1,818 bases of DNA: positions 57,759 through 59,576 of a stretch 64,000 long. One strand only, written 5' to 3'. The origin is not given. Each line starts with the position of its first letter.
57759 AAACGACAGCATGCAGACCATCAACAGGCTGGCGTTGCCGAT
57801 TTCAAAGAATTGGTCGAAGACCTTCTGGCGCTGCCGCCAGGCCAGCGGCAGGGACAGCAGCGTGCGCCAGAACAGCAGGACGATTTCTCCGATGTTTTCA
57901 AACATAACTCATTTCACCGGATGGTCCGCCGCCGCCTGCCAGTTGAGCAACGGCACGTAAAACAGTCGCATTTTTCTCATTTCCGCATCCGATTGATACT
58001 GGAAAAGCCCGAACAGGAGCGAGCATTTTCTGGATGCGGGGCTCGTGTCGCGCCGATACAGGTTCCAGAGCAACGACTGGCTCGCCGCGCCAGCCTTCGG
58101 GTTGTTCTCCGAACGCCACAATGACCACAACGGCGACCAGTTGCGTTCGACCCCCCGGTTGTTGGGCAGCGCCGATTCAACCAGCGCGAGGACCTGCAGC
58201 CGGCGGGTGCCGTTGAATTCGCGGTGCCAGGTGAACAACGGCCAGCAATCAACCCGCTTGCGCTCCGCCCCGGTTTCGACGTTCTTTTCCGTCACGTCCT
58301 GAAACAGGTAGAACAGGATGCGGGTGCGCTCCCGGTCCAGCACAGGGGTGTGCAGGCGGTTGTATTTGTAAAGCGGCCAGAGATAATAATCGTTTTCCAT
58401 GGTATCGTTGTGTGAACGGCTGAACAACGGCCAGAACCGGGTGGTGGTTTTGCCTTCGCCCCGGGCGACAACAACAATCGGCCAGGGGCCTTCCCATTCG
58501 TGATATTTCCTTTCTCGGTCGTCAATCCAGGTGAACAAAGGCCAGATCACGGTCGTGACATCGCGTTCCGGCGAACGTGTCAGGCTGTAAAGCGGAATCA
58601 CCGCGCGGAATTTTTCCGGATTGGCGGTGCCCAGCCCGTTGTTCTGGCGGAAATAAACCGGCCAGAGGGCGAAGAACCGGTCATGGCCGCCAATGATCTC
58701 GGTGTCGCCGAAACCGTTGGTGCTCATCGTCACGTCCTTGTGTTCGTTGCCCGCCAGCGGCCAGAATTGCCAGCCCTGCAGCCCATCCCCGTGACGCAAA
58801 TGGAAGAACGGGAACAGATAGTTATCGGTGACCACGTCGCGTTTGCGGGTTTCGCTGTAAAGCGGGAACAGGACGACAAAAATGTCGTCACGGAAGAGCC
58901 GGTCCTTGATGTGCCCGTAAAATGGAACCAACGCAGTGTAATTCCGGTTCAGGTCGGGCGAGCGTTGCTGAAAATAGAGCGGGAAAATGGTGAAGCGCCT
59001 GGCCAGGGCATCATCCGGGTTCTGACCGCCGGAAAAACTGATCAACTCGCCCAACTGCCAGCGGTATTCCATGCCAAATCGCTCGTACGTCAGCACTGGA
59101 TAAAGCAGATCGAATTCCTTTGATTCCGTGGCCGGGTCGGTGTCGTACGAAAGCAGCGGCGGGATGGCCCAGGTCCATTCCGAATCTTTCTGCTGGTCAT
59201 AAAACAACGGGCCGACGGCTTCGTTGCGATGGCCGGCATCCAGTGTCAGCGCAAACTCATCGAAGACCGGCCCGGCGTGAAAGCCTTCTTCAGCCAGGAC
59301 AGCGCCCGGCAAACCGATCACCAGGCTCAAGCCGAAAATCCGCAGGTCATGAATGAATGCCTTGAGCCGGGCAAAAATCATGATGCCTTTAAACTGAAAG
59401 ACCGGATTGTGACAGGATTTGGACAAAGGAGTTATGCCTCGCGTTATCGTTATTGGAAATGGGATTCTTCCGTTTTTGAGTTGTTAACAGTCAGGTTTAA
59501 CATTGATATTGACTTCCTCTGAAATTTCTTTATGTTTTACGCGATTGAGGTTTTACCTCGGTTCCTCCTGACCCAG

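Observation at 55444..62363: Envelope lipid-transport supercluster: HpnN/MMPL-like RND exporter + WPLF-repeat secreted protein + MlaE-MlaF-MlaD, without MlaA/B/C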

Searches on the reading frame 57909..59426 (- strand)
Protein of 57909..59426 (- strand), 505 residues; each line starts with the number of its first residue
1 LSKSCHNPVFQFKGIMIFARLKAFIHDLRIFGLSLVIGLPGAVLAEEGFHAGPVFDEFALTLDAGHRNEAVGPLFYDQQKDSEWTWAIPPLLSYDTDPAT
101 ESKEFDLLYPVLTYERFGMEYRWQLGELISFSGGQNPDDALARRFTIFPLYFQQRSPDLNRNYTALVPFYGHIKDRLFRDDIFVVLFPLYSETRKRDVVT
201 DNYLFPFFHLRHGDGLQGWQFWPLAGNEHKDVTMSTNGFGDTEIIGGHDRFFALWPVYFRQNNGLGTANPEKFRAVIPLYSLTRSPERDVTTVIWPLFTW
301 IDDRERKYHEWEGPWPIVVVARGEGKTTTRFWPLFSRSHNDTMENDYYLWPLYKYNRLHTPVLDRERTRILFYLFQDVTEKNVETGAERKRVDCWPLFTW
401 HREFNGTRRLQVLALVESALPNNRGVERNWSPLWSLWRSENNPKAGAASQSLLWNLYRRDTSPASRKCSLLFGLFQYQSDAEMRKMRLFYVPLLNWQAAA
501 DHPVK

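Call 3: search_protein_families(library=pfam, proteins=[window:57909-59426:-], max_evalue=0.01)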
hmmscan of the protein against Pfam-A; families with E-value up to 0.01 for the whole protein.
window:57909-59426:- (505 aa): 0 families

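Call 4: search_protein_families(library=ncbifam, proteins=[window:57909-59426:-], max_evalue=0.01)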
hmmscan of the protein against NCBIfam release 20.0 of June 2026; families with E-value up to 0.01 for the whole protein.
window:57909-59426:- (505 aa): 0 families

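Call 5: find_homologous_proteins(query=window:57909-59381:-)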
Query window:57909-59381:- (490 aa): 3210 proteins with E <= 0.001 among 8000 candidates; the best 120 are listed.
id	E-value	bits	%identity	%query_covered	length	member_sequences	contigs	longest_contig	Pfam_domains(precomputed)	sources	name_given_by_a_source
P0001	0.0e+0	1169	100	100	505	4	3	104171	-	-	-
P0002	3.2e-288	975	81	100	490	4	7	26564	-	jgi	jgi:hypothetical protein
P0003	4.9e-282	954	81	100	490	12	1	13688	-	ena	-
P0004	3.4e-281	952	80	100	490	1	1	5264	-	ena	-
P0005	1.4e-277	940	79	100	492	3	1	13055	-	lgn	-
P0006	2.0e-274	929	78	99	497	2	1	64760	-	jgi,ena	-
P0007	1.2e-273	927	77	100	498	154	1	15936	-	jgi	jgi:hypothetical protein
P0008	8.7e-273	924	78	100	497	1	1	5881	-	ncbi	-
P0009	9.8e-273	924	76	100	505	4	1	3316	-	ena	-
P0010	1.0e-272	924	76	100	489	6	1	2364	-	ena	-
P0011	1.5e-272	923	77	100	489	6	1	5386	-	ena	-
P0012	1.5e-271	920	77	100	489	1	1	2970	-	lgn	-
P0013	4.1e-271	918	76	100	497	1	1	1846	-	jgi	jgi:hypothetical protein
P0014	1.2e-270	917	79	98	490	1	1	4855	-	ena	-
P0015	3.4e-270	915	76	100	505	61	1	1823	-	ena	-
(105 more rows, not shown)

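Call 9: find_related_loci(query=A1, collection=genome_contigs, flank=10000)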
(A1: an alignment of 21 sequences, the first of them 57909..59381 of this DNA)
Query A1 (490 aa) in genome_contigs; peptide patterns used: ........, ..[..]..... (x = any residue, [..] = any of these).
389 stretches matched a pattern; 284 encode a relative of the query (tblastn E <= 1e-3); the best 80 are kept; 80 distinct loci.
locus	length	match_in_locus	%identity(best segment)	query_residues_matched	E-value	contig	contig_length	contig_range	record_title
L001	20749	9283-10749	78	2-490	0e+0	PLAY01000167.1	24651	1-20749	MAG: Limisphaerales bacterium isolate bog_1418 73.20111000_S2D.10_contig_1291, whole genome shotgun sequence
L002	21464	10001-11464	79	3-490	0e+0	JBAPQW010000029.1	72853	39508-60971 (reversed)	MAG: Verrucomicrobiia bacterium isolate MFD01155_ilm_asm_bin21 k127_156130, whole genome shotgun sequence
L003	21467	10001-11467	77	2-490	0e+0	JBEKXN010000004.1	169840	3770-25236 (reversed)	MAG: Verrucomicrobiota bacterium isolate SPRUCE 652 SPRUCE_652_4, whole genome shotgun sequence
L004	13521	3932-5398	77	2-490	0e+0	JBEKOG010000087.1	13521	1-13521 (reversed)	MAG: Verrucomicrobiota bacterium isolate SPRUCE 435 SPRUCE_435_87, whole genome shotgun sequence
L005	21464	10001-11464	75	3-490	0e+0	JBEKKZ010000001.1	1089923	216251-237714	MAG: Verrucomicrobiota bacterium isolate SPRUCE 359 SPRUCE_359_1, whole genome shotgun sequence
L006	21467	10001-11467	75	2-490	0e+0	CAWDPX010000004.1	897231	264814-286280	MAG: uncultured Verrucomicrobiae bacterium isolate MFD01689.bin.2.14 genome assembly, contig: contig_15800, whole genome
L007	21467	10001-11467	76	2-490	0e+0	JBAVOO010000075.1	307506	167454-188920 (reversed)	MAG: Verrucomicrobiia bacterium isolate MFD03092_ilm_asm_bin27 k127_211024, whole genome shotgun sequence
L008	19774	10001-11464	75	3-490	0e+0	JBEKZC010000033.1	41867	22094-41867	MAG: Verrucomicrobiota bacterium isolate SPRUCE 68 SPRUCE_68_33, whole genome shotgun sequence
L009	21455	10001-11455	76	1-485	0e+0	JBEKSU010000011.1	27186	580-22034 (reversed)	MAG: Verrucomicrobiota bacterium isolate SPRUCE 541 SPRUCE_541_11, whole genome shotgun sequence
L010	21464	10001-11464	76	1-488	0e+0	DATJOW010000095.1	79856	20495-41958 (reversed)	MAG TPA_asm: Candidatus Acidoferrum sp. isolate SMAG_U14897 k141_2408576, whole genome shotgun sequence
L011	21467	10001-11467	75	2-490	0e+0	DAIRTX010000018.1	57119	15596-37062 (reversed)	MAG TPA_asm: Verrucomicrobiota bacterium isolate CTOTU10862 NODE_70_length_57119_cov_10.049331, whole genome shotgun seq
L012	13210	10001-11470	75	1-490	0e+0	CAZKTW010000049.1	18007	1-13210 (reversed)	MAG TPA_asm: uncultured Bifidobacteriaceae bacterium isolate binchicken_co54_354 genome assembly, contig: NODE_5501_leng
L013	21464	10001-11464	74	3-490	0e+0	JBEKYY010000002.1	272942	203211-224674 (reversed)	MAG: Verrucomicrobiota bacterium isolate SPRUCE 686 SPRUCE_686_2, whole genome shotgun sequence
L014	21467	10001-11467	74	2-490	0e+0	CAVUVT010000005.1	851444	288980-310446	MAG: uncultured Verrucomicrobiae bacterium isolate MFD05580.bin.2.12 genome assembly, contig: contig_16644, whole genome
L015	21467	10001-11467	76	2-490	0e+0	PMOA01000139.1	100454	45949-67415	MAG: Limisphaerales bacterium isolate palsa_1371 73.20110600_P1D.3_contig_80, whole genome shotgun sequence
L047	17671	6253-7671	66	14-484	0e+0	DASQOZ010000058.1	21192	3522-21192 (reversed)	MAG TPA_asm: Candidatus Methylomirabilota bacterium isolate SMAG_U10816 k141_770476, whole genome shotgun sequence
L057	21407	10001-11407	67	20-488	0e+0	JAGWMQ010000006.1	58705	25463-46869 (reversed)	MAG: Verrucomicrobiota bacterium isolate REEB211 contig-150_727, whole genome shotgun sequence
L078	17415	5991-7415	60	16-490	0e+0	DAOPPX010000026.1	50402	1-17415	MAG TPA_asm: Verrucomicrobiota bacterium isolate AMR_MDS_1537 NODE_878_length_50402_cov_47.017220, whole genome shotgun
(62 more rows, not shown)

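Call 17: search_protein_representatives(protein=window:57909-59381:-)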
Query: 490 residues. Proteins with E-value up to 0.001 (for the whole library): 1260; up to 1e-10: 887; up to 1e-30: 246. The best 150 are listed.
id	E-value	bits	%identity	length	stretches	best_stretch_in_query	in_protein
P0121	1.3e-177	608.0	59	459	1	35-480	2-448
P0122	1.5e-156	538.5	54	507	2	15-324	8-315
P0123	5.1e-152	523.5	49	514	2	168-485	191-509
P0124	1.2e-143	496.0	50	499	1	33-479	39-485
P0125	7.6e-137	473.5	53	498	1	20-393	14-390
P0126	9.0e-130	450.1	47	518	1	36-475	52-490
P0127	2.1e-126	439.0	48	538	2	182-480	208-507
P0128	3.0e-126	438.5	44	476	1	22-476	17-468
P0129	1.4e-123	429.7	47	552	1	29-472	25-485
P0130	2.3e-123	429.0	48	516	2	70-479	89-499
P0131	9.4e-121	420.4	54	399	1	105-433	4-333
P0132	2.1e-120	419.2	45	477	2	177-488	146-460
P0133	4.1e-120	418.3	56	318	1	169-478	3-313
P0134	8.0e-117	407.4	56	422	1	54-358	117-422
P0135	9.6e-117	407.1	41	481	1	55-482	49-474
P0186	2.6e-67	244.0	35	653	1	49-464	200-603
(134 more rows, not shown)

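Call 18: predict_structure(alignment_id=A1)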
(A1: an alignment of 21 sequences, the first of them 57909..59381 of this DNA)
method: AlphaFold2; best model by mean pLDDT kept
length: 490 residues; sequences in the alignment: 21
mean_pLDDT: 30.1   pTM: 0.21
mean pLDDT of the five models: 30.1, 29.0, 28.8, 27.9, 26.1
residues with pLDDT >= 90: 0; 70-90: 4; 50-70: 18; < 50: 468
segments of 3 or more residues with pLDDT < 50: 23-490
pLDDT, mean of each block of 10 residues (from residue 1): 62 65 43 29 27 27 28 26 28 24 24 24 27 25 26 28 27 27 25 28 27 31 28 24 25 27 23 24 23 24 25 25 26 24 30 29 32 32 29 25 25 34 35 38 41 41 39 34 38
secondary structure, 60 per line:
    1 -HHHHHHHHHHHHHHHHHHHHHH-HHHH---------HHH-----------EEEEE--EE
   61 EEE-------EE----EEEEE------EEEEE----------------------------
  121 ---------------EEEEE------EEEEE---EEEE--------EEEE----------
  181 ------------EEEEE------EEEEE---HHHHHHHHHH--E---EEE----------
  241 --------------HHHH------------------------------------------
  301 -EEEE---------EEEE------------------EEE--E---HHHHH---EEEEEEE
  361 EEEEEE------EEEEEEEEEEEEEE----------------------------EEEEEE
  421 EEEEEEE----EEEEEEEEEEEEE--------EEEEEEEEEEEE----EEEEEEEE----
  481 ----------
elements in order: H2-23 H25-28 E52-56 E59-63 E77-81 E88-92 E136-140 E147-151 E155-158 E167-170 E193-197 E204-208 H212-221 E228-230 H255-258 E302-305 E315-318 E337-339 H346-350 E354-366 E373-386 E415-427 E432-444 E453-464 E469-476

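Call 21: find_homologous_proteins(query=A2)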
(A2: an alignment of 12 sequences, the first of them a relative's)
Query A2 (12 sequences) (500 aa, profile of the alignment): 1677 proteins with E <= 0.001 among 6666 candidates; the best 120 are listed.
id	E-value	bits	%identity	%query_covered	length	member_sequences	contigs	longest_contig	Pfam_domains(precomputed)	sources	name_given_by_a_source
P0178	1.4e-192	659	100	100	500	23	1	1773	-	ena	-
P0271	2.6e-188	645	94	100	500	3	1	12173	-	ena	-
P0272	2.0e-187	642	88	100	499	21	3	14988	-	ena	-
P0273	9.1e-185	633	94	93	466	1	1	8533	-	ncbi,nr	ncbi:MAG TPA: hypothetical protein VI935_04900 [Thermodesulfobacteriota bacterium]|nr:hypothetical p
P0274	1.1e-184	633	82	98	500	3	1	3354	-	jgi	jgi:hypothetical protein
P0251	9.9e-184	630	42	97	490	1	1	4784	-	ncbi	-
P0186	8.9e-183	626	57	89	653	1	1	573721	-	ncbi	ncbi:MAG: hypothetical protein ACT4NX_01650 [Deltaproteobacteria bacterium]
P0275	3.0e-181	621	65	98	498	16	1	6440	-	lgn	-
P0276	5.7e-181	620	62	98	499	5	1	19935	-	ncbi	-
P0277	4.4e-179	614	66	98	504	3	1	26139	-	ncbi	-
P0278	7.7e-179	613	79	98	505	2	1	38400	-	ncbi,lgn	-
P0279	9.0e-178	610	66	95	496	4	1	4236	-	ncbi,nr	ncbi:MAG TPA: hypothetical protein VNK81_03570 [Thermodesulfobacteriota bacterium]|nr:hypothetical p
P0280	1.0e-177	610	64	97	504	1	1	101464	-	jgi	-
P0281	2.9e-177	608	43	98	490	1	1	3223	-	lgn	-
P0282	3.6e-176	605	65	97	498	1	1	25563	-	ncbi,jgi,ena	-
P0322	3.0e-151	522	40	95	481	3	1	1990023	-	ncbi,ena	-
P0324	5.8e-151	521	45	95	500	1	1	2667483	-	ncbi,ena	-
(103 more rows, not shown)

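Call 22: find_encoding_contigs(protein=P0186, flank=10000, max_places=2)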
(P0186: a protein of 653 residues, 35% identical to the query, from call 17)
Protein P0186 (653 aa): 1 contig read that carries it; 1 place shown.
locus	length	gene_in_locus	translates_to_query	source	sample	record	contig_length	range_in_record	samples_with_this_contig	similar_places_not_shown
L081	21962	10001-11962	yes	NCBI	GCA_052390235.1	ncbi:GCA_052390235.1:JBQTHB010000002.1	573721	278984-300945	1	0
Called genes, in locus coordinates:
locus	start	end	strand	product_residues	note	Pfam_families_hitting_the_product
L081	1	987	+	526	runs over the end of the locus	PF14134:DUF4301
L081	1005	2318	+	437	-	-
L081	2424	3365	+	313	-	-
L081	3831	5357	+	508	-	PF13519:VWA_2 (weak)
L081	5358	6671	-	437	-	PF01555:N6_N4_Mtase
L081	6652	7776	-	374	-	-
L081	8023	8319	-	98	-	PF10387:DUF2442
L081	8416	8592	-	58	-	PF13711:DUF4160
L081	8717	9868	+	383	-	PF01168:Ala_racemase_N, PF00842:Ala_racemase_C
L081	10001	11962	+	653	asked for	-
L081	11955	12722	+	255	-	PF02405:MlaE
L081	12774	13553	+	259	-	PF00005:ABC_tran, PF13304:AAA_21 (weak)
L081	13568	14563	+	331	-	PF02470:MlaD, PF28544:Helical_needle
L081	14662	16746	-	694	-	PF00664:ABC_membrane, PF00005:ABC_tran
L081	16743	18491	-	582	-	PF00664:ABC_membrane, PF00005:ABC_tran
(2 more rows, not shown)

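Call 23: find_encoding_contigs(protein=P0324, flank=10000, max_places=2)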
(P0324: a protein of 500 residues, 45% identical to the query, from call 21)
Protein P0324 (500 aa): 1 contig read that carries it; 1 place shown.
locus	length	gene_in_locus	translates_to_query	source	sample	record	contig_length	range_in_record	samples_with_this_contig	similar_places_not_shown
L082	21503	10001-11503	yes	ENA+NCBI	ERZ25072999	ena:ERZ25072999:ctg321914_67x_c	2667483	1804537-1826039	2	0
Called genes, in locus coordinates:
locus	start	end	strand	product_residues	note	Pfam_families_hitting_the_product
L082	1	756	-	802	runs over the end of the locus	PF02706:Wzz (weak), PF13807:GNVR, PF01656:CbiA (weak), PF10609:ParA, PF13614:AAA_31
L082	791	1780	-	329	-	PF02563:Poly_export, PF10531:SLBB, PF22461:SLBB_2, PF10531:SLBB, PF22461:SLBB_2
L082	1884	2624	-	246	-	-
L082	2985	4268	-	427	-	PF25948:DUF7986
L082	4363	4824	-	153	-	-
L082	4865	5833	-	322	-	PF04463:2-thiour_desulf, PF08349:DUF1722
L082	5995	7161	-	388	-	PF00083:Sugar_tr, PF07690:MFS_1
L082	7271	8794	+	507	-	PF13519:VWA_2 (faint)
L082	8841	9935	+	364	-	PF01168:Ala_racemase_N, PF00842:Ala_racemase_C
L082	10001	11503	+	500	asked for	-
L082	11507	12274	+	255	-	PF02405:MlaE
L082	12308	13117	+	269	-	PF00005:ABC_tran, PF13304:AAA_21 (weak)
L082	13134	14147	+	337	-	PF02470:MlaD, PF28544:Helical_needle (weak)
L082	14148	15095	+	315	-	-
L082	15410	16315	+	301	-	PF13452:FAS1_DH_region, PF22622:MFE-2_hydrat-2_N, PF01575:MaoC_dehydratas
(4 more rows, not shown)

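Call 24: find_encoding_contigs(protein=P0322, flank=10000, max_places=2)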
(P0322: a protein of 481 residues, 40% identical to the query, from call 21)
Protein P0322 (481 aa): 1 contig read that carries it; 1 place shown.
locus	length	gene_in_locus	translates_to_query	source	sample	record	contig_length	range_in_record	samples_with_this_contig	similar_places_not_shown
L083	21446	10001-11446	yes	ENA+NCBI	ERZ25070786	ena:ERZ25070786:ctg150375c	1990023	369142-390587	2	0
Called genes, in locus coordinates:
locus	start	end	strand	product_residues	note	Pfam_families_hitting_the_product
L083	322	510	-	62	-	-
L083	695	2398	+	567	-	PF00920:ILVD_EDD_N, PF24877:ILV_EDD_C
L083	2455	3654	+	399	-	PF02441:Flavoprotein, PF04127:DFP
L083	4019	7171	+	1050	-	PF00082:Peptidase_S8, PF01483:P_proprotein, PF05345:He_PIG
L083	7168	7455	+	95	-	PF05345:He_PIG (weak)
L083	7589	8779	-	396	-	PF00083:Sugar_tr, PF07690:MFS_1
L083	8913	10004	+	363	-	PF01168:Ala_racemase_N, PF00842:Ala_racemase_C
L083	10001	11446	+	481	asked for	-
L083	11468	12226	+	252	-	PF02405:MlaE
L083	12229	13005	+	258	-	PF00005:ABC_tran, PF13304:AAA_21 (weak)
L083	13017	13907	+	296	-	PF02470:MlaD, PF28544:Helical_needle (faint)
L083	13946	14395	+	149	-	PF02580:Tyr_Deacylase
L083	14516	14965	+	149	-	PF01668:SmpB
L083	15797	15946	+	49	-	PF03235:GmrSD_N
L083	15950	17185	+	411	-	PF19888:DUF6361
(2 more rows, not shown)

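Call 29: find_homologous_proteins(query=A3)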
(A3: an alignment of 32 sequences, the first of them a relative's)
Query A3 (32 sequences) (482 aa, profile of the alignment): 1120 proteins with E <= 0.001 among 8000 candidates; the best 120 are listed.
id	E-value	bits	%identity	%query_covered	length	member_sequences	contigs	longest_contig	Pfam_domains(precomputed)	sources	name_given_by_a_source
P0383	2.4e-164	566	30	80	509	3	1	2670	-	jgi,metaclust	metaclust:\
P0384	9.9e-161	554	27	94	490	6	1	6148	-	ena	-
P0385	2.5e-160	553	30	88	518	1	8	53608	-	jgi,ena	jgi:hypothetical protein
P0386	6.2e-160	551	29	87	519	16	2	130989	-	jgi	jgi:hypothetical protein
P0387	9.9e-160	551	28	92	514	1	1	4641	-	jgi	-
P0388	1.3e-158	547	28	96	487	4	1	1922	-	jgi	jgi:hypothetical protein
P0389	1.8e-157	543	31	83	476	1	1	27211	-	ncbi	-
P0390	2.1e-157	543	29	87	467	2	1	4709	-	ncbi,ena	-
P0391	2.7e-157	543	27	88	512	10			-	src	-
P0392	3.7e-157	542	28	88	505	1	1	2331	-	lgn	-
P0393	1.5e-156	540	28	97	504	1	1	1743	-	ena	-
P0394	4.3e-156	539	30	97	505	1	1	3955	-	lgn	-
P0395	4.2e-155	535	29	80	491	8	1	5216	-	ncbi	-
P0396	1.2e-154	534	32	87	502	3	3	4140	-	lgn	-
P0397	1.8e-154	533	29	93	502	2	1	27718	-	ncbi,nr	ncbi:MAG: hypothetical protein NDI77_04685 [Geobacteraceae bacterium]|nr:hypothetical protein [Geoba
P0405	2.3e-152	526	30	97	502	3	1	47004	-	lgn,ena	-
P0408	1.4e-151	524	25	100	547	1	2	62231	-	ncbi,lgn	-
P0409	1.5e-151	524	29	96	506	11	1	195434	-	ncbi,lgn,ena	-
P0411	1.9e-151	523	28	91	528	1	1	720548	-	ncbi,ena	-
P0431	6.9e-148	511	28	96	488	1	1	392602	-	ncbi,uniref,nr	ncbi:hypothetical protein [Geomesophilobacter sediminis]|uniref:Uncharacterized protein n=1 Tax=Geom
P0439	3.1e-145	503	29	95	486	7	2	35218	-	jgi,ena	-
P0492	4.9e-125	436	41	97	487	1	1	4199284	-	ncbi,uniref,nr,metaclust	ncbi:hypothetical protein Verru16b_00835 [Lacunisphaera limnophila]|uniref:Uncharacterized protein n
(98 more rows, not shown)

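Call 30: find_encoding_contigs(protein=P0431, flank=10000, max_places=1)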
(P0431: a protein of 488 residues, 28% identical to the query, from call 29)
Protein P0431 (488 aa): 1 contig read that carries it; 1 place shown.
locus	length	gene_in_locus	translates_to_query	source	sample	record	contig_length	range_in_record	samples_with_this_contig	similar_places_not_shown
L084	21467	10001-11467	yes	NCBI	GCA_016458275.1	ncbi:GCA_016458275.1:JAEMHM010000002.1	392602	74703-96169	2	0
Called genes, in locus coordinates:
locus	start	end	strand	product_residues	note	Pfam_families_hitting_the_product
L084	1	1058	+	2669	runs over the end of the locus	PF05345:He_PIG, PF05345:He_PIG, PF13620:CarboxypepD_reg, PF13287:Fn3_assoc, PF13290:CHB_HEX_C_1, PF13287:Fn3_assoc, PF13290:CHB_HEX_C_1, PF13287:Fn3_assoc, +16 more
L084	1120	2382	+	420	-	-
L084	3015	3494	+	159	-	-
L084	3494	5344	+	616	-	-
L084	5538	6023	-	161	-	PF01797:Y1_Tnp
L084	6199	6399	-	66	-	PF00313:CSD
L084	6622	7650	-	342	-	PF18306:LDcluster4, PF03641:Lysine_decarbox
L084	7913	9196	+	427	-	PF00330:Aconitase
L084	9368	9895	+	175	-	PF00694:Aconitase_C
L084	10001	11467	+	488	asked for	-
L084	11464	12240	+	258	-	PF02405:MlaE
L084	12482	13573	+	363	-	PF02470:MlaD, PF28544:Helical_needle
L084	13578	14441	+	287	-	PF04240:Caroten_synth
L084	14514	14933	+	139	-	PF08780:NTase_sub_bind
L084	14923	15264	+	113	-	PF01909:NTP_transf_2, PF18765:Polbeta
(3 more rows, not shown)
